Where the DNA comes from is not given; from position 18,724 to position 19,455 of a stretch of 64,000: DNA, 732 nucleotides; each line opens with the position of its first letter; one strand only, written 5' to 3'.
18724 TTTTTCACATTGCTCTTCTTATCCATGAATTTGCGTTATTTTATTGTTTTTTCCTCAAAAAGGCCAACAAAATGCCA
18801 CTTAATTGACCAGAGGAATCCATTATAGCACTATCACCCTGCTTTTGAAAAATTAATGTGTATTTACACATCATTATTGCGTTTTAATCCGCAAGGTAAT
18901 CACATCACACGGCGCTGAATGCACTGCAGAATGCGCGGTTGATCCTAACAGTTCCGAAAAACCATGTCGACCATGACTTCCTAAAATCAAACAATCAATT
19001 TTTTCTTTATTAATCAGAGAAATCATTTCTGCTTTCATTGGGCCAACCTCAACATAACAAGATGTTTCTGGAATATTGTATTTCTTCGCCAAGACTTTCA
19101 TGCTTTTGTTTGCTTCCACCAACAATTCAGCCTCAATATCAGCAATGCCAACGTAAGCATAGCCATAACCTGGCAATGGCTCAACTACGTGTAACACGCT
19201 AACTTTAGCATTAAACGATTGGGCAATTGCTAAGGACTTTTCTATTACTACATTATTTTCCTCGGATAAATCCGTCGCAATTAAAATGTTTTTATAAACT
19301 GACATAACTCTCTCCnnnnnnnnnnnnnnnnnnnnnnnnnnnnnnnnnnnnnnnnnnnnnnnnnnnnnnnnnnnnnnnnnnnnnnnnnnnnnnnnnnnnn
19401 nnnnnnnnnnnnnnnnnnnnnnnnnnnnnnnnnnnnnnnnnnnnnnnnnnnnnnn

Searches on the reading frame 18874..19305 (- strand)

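Call 13: search_protein_families(library=ncbifam, max_evalue=0.00001, proteins=[window:18874-19305:-])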
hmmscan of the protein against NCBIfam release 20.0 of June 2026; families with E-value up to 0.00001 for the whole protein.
window:18874-19305:- (143 aa): 5 families
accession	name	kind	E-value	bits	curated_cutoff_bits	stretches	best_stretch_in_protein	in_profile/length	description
NF011698.0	PRK15118.1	equivalog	3.5e-14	53.2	202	1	3-135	2-134/144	universal stress protein UspA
NF008380.0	PRK11175.1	equivalog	1.2e-12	47.5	227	1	66-139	226-300/313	universal stress protein UspE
NF011581.0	PRK15005.1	equivalog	1.4e-12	48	166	1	4-139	2-144/144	universal stress protein UspF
NF007512.0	PRK10116.1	equivalog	2.1e-11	44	167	1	4-139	3-138/142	universal stress protein UspC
NF007436.0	PRK09982.1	equivalog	3.5e-10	40.2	203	1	3-120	2-119/142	universal stress protein UspD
